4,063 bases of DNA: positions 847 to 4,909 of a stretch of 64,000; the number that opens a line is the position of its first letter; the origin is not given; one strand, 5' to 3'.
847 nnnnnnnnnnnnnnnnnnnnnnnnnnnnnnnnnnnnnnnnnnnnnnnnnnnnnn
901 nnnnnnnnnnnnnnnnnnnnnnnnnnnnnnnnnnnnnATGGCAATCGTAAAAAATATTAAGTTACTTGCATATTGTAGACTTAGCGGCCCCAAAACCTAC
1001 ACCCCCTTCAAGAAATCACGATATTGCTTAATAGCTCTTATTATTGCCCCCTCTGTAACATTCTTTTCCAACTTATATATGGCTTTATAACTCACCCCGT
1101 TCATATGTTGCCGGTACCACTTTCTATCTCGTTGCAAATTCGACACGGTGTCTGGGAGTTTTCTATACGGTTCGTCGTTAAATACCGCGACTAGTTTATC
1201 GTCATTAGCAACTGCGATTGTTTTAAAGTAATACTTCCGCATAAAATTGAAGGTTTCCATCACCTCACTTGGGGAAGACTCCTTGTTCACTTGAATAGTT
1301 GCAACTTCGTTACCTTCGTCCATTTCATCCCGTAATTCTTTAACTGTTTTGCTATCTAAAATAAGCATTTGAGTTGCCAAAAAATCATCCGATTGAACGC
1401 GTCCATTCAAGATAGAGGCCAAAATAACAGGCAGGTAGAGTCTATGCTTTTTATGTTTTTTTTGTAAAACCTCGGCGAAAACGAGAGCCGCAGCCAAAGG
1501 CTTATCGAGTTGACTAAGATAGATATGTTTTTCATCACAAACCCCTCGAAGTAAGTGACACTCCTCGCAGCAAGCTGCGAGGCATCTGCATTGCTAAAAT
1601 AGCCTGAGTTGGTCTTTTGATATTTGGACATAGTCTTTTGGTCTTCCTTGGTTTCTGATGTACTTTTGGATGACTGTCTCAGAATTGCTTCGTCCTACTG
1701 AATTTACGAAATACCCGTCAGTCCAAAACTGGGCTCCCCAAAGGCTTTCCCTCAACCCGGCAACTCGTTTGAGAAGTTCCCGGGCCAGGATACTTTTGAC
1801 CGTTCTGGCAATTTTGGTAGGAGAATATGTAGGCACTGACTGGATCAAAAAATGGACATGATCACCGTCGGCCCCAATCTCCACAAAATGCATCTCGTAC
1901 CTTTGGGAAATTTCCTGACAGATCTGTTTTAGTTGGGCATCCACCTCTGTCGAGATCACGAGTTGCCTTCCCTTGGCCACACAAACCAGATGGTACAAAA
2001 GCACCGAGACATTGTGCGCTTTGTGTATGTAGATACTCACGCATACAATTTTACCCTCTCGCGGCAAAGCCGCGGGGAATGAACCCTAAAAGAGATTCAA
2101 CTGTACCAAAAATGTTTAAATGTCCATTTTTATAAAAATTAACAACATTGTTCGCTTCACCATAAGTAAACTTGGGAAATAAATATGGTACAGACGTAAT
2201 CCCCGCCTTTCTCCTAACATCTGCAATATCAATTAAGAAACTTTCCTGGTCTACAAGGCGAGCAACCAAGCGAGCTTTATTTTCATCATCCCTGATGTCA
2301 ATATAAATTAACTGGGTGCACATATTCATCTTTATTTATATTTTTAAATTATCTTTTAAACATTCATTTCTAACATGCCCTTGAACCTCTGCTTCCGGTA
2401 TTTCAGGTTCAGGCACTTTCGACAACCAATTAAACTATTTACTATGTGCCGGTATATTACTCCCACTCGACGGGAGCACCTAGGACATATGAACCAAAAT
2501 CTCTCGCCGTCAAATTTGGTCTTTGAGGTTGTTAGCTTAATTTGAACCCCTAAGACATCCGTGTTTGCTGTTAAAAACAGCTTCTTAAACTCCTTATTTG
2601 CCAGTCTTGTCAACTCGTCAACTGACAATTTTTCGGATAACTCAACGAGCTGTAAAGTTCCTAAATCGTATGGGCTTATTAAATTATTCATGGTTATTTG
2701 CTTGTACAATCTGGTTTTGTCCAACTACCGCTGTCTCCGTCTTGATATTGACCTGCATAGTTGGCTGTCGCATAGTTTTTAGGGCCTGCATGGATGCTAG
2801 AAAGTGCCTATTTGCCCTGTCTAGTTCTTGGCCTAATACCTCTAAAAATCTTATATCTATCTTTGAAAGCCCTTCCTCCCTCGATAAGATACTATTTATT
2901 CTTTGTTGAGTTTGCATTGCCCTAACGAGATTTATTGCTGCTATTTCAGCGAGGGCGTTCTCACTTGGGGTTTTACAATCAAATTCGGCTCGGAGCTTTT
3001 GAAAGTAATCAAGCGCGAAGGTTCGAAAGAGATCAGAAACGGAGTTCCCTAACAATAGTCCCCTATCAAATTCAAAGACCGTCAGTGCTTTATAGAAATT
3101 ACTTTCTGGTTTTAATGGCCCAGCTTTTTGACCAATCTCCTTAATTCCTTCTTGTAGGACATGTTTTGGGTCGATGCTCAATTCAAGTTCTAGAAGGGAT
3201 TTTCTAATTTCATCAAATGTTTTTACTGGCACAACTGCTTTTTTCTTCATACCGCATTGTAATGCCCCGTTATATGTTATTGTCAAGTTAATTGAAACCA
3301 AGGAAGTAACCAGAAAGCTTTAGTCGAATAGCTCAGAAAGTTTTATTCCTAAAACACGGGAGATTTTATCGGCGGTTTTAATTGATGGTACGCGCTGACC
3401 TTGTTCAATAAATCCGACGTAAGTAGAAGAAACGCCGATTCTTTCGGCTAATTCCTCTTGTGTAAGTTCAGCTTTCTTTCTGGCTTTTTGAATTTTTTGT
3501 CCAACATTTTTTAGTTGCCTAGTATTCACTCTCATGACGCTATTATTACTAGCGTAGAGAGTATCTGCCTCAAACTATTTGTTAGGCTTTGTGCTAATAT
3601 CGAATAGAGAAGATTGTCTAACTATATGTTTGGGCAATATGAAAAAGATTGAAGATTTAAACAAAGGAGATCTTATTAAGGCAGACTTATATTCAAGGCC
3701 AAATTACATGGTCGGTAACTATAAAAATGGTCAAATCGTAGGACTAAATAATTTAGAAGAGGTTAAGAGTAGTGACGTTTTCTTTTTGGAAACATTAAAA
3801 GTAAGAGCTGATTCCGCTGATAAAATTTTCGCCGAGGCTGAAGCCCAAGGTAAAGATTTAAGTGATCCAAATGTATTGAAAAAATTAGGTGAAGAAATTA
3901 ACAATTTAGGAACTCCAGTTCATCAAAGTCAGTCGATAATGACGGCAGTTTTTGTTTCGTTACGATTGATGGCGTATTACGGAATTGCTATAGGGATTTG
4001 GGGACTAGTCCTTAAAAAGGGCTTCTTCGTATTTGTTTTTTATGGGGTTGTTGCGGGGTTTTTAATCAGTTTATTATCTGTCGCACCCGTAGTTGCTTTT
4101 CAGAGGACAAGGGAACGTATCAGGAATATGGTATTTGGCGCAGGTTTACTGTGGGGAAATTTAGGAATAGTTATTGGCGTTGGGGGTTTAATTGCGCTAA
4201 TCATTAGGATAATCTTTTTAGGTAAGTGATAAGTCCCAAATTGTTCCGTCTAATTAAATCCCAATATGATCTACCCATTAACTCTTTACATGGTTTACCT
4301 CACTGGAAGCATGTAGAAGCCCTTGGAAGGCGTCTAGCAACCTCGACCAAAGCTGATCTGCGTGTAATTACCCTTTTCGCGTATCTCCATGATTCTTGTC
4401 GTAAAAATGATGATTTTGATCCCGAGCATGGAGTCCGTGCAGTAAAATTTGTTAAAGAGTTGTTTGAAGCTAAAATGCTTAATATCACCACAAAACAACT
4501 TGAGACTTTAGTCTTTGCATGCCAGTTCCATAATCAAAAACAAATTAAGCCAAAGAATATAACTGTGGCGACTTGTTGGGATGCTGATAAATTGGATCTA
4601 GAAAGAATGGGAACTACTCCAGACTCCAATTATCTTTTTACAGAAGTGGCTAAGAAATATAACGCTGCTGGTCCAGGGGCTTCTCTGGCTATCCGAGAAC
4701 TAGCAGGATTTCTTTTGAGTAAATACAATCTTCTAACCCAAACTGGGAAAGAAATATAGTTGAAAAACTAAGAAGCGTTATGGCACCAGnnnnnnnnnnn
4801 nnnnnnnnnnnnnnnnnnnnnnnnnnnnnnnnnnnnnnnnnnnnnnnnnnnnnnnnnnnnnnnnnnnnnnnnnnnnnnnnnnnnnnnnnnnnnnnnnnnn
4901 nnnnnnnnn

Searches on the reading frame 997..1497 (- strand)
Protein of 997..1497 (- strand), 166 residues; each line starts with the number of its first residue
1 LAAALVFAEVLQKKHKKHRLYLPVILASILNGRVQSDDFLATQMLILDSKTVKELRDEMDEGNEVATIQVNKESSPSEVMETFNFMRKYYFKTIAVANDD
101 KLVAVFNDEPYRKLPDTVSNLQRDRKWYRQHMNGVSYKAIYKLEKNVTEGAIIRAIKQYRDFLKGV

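Call 6: search_protein_families(library=ncbifam, proteins=[window:997-1497:-], max_evalue=0.1)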
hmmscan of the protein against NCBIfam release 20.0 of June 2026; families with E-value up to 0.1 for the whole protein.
window:997-1497:- (166 aa): 0 families

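Call 73: search_protein_families(library=phrogs, proteins=[window:997-1497:-], max_evalue=0.01)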
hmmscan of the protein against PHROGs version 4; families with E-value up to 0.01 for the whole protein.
window:997-1497:- (166 aa): 1 family
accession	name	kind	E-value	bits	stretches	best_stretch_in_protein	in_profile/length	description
phrog_36860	-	DNA, RNA and nucleotide metabolism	0.0075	17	0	43-72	16-45/178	HNH endonuclease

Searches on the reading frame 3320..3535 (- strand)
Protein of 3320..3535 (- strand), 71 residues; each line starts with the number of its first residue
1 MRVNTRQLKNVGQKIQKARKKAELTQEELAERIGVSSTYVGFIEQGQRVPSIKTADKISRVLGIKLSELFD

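Call 3: search_protein_families(library=pfam, proteins=[window:3320-3535:-], max_evalue=0.1)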
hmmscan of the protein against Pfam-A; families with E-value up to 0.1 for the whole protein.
window:3320-3535:- (71 aa): 16 families
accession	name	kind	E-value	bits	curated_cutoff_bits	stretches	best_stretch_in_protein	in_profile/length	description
PF01381.28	HTH_3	-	3.1e-18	66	23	1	15-69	1-55/55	Helix-turn-helix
PF12844.13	HTH_19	-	2e-10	40.8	30.2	1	12-70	1-59/64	Helix-turn-helix domain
PF13560.12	HTH_31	-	3.3e-10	40.6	27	1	12-65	3-57/64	Helix-turn-helix domain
PF13443.12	HTH_26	-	2.8e-06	27.9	22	1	14-71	1-59/63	Cro/C1-type HTH DNA-binding domain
PF13413.12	HTH_25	-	0.00036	20.7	24.6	1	16-47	3-34/62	Helix-turn-helix domain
PF13412.12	HTH_24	-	0.0011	18.9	21.9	1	20-40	14-34/48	Winged helix-turn-helix DNA-binding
PF04545.22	Sigma70_r4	-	0.0025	17.7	24.1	1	18-40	15-37/50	Sigma-70, region 4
PF21291.3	CYNS_N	-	0.0033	17.8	27.1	1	10-65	3-58/69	Cyanate hydratase, N-terminal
PF17762.8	HTH_ParB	-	0.0045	17.5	22.6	1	13-40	10-37/102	ParB HTH domain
PF15731.11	MqsA_antitoxin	-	0.025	15.1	30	1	3-53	64-112/131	Antitoxin component of bacterial toxin-antitoxin system, MqsA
PF08281.18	Sigma70_r4_2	-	0.029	14.5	25.7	0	23-38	26-41/54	Sigma-70, region 4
PF01498.24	HTH_Tnp_Tc3_2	-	0.032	14.9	31.5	0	6-40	37-71/72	Transposase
PF10078.15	DUF2316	-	0.039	14.7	26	1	1-40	1-40/89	Uncharacterized protein conserved in bacteria (DUF2316)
PF08279.18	HTH_11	-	0.042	14.2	25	1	20-38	13-30/55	HTH domain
PF13744.12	HTH_37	-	0.046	14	27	1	11-40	19-48/80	Helix-turn-helix domain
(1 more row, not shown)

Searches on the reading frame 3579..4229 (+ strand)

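Call 3: search_protein_families(library=pfam, proteins=[window:3579-4229:+], max_evalue=0.1)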
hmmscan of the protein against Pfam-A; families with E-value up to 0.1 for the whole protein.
window:3579-4229:+ (216 aa): 0 families

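Call 4: search_protein_families(library=padloc, proteins=[window:3579-4229:+], max_evalue=0.1)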
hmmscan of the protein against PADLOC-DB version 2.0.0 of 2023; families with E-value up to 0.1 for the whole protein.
window:3579-4229:+ (216 aa): 1 family
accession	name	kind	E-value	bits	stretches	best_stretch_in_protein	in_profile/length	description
PDLC02333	AbiTi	-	0.017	13.3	1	59-117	42-100/114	AbiTi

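Call 6: search_protein_families(library=ncbifam, proteins=[window:3579-4229:+], max_evalue=0.1)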
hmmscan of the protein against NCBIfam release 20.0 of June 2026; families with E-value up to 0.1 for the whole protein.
window:3579-4229:+ (216 aa): 2 families
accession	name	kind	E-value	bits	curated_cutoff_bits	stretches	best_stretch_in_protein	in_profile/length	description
NF002774.0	PRK02868.1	equivalog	0.042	13.5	227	1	115-212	110-203/248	YciC family protein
NF006131.0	PRK08275.1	equivalog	0.091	11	587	0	41-109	384-450/577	fumarate reductase/succinate dehydrogenase flavoprotein subunit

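Call 73: search_protein_families(library=phrogs, proteins=[window:3579-4229:+], max_evalue=0.01)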
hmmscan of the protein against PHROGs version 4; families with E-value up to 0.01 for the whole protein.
window:3579-4229:+ (216 aa): 0 families

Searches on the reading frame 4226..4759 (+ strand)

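Call 3: search_protein_families(library=pfam, proteins=[window:4226-4759:+], max_evalue=0.1)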
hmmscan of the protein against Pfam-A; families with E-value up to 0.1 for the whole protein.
window:4226-4759:+ (177 aa): 0 families

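Call 4: search_protein_families(library=padloc, proteins=[window:4226-4759:+], max_evalue=0.1)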
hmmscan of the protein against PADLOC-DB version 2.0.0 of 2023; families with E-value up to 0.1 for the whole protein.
window:4226-4759:+ (177 aa): 0 families

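Call 6: search_protein_families(library=ncbifam, proteins=[window:4226-4759:+], max_evalue=0.1)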
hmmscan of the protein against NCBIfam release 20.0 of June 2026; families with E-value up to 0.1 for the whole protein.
window:4226-4759:+ (177 aa): 3 families
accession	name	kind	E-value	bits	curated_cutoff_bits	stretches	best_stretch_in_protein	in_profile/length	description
NF007515.0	PRK10119.1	equivalog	2.4e-05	23.9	286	1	20-124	23-130/231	phosphohydrolase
TIGR00277.1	HDIG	domain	0.046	13.6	27.6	1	24-79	6-68/84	HDIG domain-containing metalloprotein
NF009343.0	PRK12703.1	equivalog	0.08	11.8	434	1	25-63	190-228/339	tRNA (cytidine(56)-2'-O)-methyltransferase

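Call 73: search_protein_families(library=phrogs, proteins=[window:4226-4759:+], max_evalue=0.01)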
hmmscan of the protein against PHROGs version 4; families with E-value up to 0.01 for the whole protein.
window:4226-4759:+ (177 aa): 1 family
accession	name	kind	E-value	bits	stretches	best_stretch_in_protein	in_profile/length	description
phrog_3921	-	unknown function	9.3e-07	29.5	1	21-146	28-153/227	-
